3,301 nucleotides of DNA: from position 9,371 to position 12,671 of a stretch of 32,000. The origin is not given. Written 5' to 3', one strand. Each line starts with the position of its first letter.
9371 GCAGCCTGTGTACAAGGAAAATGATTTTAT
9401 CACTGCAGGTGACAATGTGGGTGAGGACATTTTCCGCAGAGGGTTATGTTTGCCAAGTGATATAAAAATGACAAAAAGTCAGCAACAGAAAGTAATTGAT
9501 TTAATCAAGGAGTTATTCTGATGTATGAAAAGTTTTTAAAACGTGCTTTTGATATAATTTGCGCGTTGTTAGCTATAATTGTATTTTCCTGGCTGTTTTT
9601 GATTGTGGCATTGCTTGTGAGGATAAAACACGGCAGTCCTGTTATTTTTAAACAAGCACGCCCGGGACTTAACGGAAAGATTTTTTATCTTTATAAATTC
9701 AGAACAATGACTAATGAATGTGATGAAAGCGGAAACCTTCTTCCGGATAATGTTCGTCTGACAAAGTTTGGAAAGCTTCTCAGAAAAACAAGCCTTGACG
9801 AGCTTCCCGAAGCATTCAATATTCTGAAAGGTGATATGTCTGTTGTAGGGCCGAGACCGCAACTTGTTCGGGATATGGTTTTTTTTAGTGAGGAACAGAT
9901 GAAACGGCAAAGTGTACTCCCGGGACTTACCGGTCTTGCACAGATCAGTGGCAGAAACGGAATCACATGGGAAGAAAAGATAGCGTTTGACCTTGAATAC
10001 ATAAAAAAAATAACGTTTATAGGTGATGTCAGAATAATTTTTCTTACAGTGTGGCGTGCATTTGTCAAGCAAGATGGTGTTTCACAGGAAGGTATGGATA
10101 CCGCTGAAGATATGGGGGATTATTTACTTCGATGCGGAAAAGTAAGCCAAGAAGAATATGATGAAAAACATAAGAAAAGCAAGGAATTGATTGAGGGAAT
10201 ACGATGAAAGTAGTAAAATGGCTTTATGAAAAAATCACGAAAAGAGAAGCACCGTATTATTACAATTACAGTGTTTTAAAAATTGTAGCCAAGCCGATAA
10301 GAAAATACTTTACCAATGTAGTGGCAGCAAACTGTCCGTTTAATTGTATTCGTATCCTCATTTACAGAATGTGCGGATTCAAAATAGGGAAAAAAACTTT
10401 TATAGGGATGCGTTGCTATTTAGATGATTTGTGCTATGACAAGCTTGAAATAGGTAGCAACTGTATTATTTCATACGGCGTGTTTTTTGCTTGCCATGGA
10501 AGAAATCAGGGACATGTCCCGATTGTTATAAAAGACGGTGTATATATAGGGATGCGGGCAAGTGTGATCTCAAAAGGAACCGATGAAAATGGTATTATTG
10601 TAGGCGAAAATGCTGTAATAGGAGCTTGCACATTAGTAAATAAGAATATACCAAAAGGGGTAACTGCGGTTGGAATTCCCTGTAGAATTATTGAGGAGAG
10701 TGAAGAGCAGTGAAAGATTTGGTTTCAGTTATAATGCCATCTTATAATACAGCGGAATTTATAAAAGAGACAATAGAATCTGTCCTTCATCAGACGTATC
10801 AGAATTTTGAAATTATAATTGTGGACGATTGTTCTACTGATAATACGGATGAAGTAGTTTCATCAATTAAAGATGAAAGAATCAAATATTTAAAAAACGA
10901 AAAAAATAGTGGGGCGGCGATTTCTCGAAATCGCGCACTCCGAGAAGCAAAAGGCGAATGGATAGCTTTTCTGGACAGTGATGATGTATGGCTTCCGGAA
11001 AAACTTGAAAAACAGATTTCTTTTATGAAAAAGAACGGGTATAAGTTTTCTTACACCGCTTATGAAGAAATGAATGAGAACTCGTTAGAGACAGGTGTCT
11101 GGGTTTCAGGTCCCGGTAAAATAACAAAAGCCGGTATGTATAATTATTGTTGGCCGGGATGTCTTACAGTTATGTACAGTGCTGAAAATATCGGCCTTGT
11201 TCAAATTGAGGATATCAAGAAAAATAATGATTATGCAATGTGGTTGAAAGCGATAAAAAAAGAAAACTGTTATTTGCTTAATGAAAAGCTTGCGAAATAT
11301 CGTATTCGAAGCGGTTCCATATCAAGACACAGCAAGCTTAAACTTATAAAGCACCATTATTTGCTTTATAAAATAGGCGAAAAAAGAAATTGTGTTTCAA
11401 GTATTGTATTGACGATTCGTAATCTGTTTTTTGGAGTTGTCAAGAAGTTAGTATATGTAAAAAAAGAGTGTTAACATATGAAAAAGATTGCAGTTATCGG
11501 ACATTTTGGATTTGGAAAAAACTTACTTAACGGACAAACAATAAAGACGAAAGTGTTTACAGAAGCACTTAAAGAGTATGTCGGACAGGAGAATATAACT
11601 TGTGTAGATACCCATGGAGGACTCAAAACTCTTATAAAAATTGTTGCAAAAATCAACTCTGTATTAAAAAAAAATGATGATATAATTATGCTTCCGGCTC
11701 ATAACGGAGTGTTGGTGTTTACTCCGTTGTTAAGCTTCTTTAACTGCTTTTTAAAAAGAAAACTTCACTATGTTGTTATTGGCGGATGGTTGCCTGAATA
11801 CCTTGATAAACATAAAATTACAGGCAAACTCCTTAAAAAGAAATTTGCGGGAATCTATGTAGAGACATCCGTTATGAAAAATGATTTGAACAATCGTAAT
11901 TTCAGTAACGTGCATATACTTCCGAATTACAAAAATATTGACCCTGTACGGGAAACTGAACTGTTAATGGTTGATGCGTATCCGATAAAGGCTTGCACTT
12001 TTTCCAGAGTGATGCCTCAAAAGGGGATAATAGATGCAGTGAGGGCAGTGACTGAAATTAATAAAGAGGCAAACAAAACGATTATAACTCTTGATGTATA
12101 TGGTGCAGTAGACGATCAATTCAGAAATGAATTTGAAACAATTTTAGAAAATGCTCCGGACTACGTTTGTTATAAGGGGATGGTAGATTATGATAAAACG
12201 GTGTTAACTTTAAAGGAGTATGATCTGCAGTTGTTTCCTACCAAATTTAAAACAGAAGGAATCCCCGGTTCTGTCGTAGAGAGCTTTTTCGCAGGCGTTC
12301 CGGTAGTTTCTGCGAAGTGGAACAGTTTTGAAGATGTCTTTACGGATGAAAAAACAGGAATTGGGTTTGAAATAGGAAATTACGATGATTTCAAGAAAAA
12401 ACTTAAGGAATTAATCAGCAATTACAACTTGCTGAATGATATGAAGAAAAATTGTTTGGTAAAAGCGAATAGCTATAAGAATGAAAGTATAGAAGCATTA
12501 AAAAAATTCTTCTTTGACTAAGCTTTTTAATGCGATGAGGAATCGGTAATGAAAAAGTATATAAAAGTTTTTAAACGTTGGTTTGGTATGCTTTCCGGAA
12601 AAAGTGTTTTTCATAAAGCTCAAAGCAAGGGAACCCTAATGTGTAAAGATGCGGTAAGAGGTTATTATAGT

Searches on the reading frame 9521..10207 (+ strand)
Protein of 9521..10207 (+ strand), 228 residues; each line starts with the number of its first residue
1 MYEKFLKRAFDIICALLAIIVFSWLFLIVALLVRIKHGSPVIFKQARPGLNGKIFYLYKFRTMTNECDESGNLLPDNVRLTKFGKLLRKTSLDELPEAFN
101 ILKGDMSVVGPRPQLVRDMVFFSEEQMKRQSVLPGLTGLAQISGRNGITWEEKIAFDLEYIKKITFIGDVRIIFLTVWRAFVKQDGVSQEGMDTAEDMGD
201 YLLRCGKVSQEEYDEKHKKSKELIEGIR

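Call 8: search_protein_families(library=pfam, proteins=[window:9521-10207:+], max_evalue=0.001)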
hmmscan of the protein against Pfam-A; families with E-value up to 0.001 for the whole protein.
window:9521-10207:+ (228 aa): 1 family
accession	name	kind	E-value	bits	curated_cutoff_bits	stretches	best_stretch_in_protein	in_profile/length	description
PF02397.22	Bac_transf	-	1.2e-60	204.5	27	1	7-181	1-178/179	Bacterial sugar transferase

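Call 27: search_protein_families(library=ncbifam, proteins=[window:9521-10207:+], max_evalue=0.00001)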
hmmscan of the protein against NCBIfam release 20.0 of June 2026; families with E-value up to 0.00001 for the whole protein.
window:9521-10207:+ (228 aa): 10 families
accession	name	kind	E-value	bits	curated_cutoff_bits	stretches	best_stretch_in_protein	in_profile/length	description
TIGR03025.1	EPS_sugtrans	subfamily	2.1e-69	234.9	295.55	1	3-184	254-442/445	exopolysaccharide biosynthesis polyprenyl glycosylphosphotransferase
TIGR03023.1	WcaJ_sugtrans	equivalog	2.7e-62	211.5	410.75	1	3-184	259-450/453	undecaprenyl-phosphate glucose phosphotransferase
TIGR03022.1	WbaP_sugtrans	subfamily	2e-50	172.4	403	2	78-179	347-448/456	undecaprenyl-phosphate galactose phosphotransferase WbaP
NF052601.1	undeca_RfbP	equivalog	5.5e-45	153.5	330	2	76-178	131-233/244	undecaprenyl-phosphate galactose phosphotransferase family protein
TIGR03013.1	EpsB_2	subfamily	1.8e-44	152.6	393.35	1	3-177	251-433/443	TIGR03013 family XrtA/PEP-CTERM system glycosyltransferase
NF007518.0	PRK10124.1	equivalog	1.7e-43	149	684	1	4-184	271-461/464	undecaprenyl-phosphate glucose phosphotransferase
NF041877.1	EPS_EpsZ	equivalog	4.8e-42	144.1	800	1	6-178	265-450/459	exopolysaccharide biosynthesis polyisoprenyl-phosphate hexose-1-phosphate transferase EpsZ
NF050817.1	PolSacchBiosHfsE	equivalog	1.5e-37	129.4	750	1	5-177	270-456/467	polysaccharide biosynthesis protein HfsE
NF011751.0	PRK15204.1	equivalog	6.4e-37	127.3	907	1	4-186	277-474/476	undecaprenyl-phosphate galactose phosphotransferase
NF045514.1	glycotran_HepC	equivalog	5.5e-22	78.1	140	1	4-120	114-218/220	heterocyst development glycosyltransferase HepC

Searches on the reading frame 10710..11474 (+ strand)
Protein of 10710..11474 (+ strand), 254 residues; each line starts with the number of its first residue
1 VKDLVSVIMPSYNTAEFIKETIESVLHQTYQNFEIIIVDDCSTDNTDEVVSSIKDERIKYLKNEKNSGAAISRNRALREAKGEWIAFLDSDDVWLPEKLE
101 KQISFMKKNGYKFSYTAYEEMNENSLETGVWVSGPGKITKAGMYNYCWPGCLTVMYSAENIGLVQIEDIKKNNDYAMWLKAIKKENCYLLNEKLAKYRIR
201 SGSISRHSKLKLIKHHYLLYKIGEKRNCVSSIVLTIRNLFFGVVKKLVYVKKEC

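Call 8: search_protein_families(library=pfam, proteins=[window:10710-11474:+], max_evalue=0.001)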
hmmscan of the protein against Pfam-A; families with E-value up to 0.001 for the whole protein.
window:10710-11474:+ (254 aa): 4 families
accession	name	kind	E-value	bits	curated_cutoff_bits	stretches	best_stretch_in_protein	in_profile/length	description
PF00535.33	Glycos_transf_2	-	8.4e-43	146.6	23.3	1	6-118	1-115/168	Glycosyl transferase family 2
PF10111.15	Glyco_tranf_2_2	-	6.3e-18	65.7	27.3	1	6-107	1-107/276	Glycosyltransferase like family 2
PF13641.12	Glyco_tranf_2_3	-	9.9e-15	55.6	27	1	5-113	3-118/230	Glycosyltransferase like family 2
PF13704.12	Glyco_tranf_2_4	-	1.9e-05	25.5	27.5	1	13-93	2-83/98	Glycosyl transferase family 2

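Call 27: search_protein_families(library=ncbifam, proteins=[window:10710-11474:+], max_evalue=0.00001)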
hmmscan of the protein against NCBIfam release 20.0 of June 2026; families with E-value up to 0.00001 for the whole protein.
window:10710-11474:+ (254 aa): 25 families
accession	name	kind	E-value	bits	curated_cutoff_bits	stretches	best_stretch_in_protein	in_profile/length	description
NF047683.1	TeichurnBiosyTuaG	equivalog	5.4e-73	245.7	400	1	2-245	5-250/252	teichuronic acid biosynthesis protein TuaG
NF053739.1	GlytfEpsEBac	equivalog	8.9e-32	110.1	450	1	5-245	3-251/265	glycosyltransferase EpsE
NF007453.0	PRK10018.1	equivalog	6.1e-26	91.7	382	1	3-108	6-113/280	colanic acid biosynthesis glycosyltransferase WcaA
TIGR04017.1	WcaA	equivalog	1e-25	90.9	495.75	1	3-107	5-111/279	colanic acid biosynthesis glycosyltransferase WcaA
NF050050.1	ProtGlycPglI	equivalog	1.8e-23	83.4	500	1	4-116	3-117/306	GalNAc(5)-diNAcBac-PP-undecaprenol beta-1,3-glucosyltransferase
NF007482.0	PRK10073.1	equivalog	7.3e-23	81.1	423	1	3-108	6-112/334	glycosyltransferase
NF041875.1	EPS_EpsD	equivalog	1.9e-20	73.5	370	1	5-104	1-102/325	exopolysaccharide biosynthesis glycosyltransferase EpsD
TIGR03937.1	PgaC_IcaA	equivalog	8.7e-20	71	422.3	1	3-94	45-138/407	poly-beta-1,6-N-acetyl-D-glucosamine synthase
NF038302.1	EPS_HpsE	equivalog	1.2e-18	67.1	300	1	5-110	3-115/307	hormogonium polysaccharide biosynthesis glycosyltransferase HpsE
NF041394.1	GtaseAglG_Halo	equivalog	1.4e-15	57.4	440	1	5-105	3-106/304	glucosyl-dolichyl phosphate glucuronosyltransferase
TIGR03965.1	mycofact_glyco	equivalog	1.8e-15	56.8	280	1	4-101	75-174/467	mycofactocin biosynthesis glycosyltransferase MftF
NF038299.1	EPS_HpsN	equivalog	7.8e-15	54.6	425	1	4-99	2-98/317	hormogonium polysaccharide biosynthesis glycosyltransferase HpsN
TIGR04283.1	glyco_like_mftF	equivalog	5.1e-14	52.4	182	1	5-111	1-102/221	TIGR04283 family arsenosugar biosynthesis glycosyltransferase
TIGR03111.1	glyc2_xrt_Gpos1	hypoth_equivalog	2e-10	40.1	363.95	1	5-106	51-156/439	TIGR03111 family XrtG-associated glycosyltransferase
NF047588.1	GlcsyltransPgfSStrep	equivalog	1.2e-09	37.9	500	1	5-113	3-116/308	glycosyltransferase PgfS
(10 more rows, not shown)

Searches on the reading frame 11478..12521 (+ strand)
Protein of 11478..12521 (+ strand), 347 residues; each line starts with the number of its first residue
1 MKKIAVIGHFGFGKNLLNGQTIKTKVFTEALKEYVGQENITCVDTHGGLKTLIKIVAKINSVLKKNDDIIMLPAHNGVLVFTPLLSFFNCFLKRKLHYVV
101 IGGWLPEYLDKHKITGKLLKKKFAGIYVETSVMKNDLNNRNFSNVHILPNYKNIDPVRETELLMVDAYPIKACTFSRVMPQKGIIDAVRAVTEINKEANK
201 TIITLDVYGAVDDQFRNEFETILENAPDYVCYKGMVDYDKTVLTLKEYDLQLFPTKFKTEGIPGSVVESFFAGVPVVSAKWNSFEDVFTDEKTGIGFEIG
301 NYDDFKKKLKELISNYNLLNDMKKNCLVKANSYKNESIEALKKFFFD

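Call 8: search_protein_families(library=pfam, proteins=[window:11478-12521:+], max_evalue=0.001)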
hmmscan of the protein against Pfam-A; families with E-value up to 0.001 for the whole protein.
window:11478-12521:+ (347 aa): 3 families
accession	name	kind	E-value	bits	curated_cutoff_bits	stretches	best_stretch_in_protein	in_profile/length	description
PF00534.26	Glycos_transf_1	-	4e-16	59.5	26.4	1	172-325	18-168/172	Glycosyl transferases group 1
PF13692.12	Glyco_trans_1_4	-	2.7e-13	50.8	27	1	174-315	6-142/142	Glycosyl transferases group 1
PF13524.12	Glyco_trans_1_2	-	0.00058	20.3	25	0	204-322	16-121/144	Glycosyl transferase-like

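Call 27: search_protein_families(library=ncbifam, proteins=[window:11478-12521:+], max_evalue=0.00001)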
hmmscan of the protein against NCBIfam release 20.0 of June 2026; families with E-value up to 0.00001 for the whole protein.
window:11478-12521:+ (347 aa): 5 families
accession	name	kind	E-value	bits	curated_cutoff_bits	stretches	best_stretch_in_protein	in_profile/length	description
NF047880.1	glyco_SdgA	exception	9.6e-09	34.3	800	1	171-339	317-480/488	serine-aspartate repeat adhesin O-glycosyltransferase SdgA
NF038229.1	Glyco4_Geo_Pelo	equivalog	6.7e-08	31.9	400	1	179-336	171-324/338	GPMC system family 4 glycosyltransferase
NF007396.0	PRK09922.1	equivalog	3.7e-07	29.4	385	1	181-342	196-352/361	lipopolysaccharide 1,6-galactosyltransferase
TIGR03999.1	thiol_BshA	equivalog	3.8e-07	29.4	273.7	1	176-338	206-362/375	N-acetyl-alpha-D-glucosaminyl L-malate synthase BshA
NF053513.1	Gtran_IagA_BgsA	equivalog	4.8e-06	25.8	460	1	208-331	194-313/333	LTA glycolipid anchor biosynthesis glycosyltransferase, IagA/BgsA family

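Call 57: search_solved_structures(query=window:11478-12521:+, max_evalue=0.01)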
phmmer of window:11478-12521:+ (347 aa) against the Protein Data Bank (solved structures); distinct sequences matched with E-value up to 0.01: 1.
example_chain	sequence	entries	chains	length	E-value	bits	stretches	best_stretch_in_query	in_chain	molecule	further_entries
9v0l_A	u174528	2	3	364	0.0077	18.7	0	175-302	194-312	tetrahydrobiopterin glucosyltransferases | tetrahydrobiopterin glucosyltransferase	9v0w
